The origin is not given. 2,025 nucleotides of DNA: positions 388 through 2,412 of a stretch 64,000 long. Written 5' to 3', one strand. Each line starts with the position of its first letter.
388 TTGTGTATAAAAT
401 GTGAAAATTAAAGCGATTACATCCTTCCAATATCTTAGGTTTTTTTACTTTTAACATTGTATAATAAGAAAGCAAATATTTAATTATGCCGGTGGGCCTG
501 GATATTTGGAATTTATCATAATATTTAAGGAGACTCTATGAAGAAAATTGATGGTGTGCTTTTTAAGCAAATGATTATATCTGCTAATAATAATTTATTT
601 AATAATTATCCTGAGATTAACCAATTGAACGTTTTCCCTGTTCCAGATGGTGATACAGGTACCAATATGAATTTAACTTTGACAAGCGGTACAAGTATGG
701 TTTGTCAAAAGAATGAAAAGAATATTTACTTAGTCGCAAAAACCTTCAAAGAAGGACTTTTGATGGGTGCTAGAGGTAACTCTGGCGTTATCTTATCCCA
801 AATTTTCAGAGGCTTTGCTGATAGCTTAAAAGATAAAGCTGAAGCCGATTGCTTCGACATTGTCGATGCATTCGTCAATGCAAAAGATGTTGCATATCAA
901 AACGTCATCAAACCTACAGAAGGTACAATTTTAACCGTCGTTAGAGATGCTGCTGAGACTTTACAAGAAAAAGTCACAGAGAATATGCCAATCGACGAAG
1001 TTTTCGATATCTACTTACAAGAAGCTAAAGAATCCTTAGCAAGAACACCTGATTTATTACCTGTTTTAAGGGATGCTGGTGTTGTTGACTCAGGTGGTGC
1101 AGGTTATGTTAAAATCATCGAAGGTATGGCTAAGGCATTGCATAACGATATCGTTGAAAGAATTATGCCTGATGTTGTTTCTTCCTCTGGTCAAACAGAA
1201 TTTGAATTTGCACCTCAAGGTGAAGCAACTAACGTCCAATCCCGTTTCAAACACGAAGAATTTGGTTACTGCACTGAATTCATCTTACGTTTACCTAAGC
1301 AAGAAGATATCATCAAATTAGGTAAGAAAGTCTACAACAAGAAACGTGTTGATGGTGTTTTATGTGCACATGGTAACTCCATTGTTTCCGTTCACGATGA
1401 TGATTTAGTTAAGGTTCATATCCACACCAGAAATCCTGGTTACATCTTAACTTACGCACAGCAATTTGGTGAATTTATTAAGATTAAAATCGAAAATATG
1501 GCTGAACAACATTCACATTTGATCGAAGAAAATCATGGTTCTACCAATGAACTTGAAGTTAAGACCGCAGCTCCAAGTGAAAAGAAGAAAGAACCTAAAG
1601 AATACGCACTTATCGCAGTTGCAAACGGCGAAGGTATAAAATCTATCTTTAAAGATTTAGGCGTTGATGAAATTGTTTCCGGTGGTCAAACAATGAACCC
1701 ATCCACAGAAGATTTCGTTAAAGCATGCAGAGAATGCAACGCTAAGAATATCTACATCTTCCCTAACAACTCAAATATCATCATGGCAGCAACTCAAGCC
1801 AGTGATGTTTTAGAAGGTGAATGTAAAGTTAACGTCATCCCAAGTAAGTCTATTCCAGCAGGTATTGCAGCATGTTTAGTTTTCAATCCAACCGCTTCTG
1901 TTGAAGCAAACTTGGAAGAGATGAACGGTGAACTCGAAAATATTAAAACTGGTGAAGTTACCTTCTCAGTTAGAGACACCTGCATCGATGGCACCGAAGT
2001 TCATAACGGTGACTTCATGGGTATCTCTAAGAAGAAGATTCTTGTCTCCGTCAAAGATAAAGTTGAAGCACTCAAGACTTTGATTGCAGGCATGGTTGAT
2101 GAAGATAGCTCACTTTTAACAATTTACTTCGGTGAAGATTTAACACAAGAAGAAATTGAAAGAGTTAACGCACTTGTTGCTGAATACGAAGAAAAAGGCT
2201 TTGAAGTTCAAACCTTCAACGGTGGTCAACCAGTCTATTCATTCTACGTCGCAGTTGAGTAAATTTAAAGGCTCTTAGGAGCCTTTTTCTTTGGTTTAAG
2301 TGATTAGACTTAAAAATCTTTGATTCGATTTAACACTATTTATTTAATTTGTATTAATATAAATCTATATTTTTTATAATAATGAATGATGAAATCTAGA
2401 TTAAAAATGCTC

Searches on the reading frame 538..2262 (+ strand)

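Call 72: search_protein_families(library=pfam, proteins=[window:538-2262:+], max_evalue=0.00001)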
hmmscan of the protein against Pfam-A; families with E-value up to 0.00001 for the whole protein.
window:538-2262:+ (574 aa): 3 families
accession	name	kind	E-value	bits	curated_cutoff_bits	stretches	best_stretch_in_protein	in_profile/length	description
PF13684.11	FakA-like_C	-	1e-78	264.1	23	1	357-574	1-216/216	Fatty acid kinase subunit A-like, C-terminal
PF02734.22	Dak2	-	1e-41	143.2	27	1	34-198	1-173/174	DAK2 domain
PF21645.3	FakA-like_M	-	6e-25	87.3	24.9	1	241-327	1-79/80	Fatty acid kinase subunit A-like, middle domain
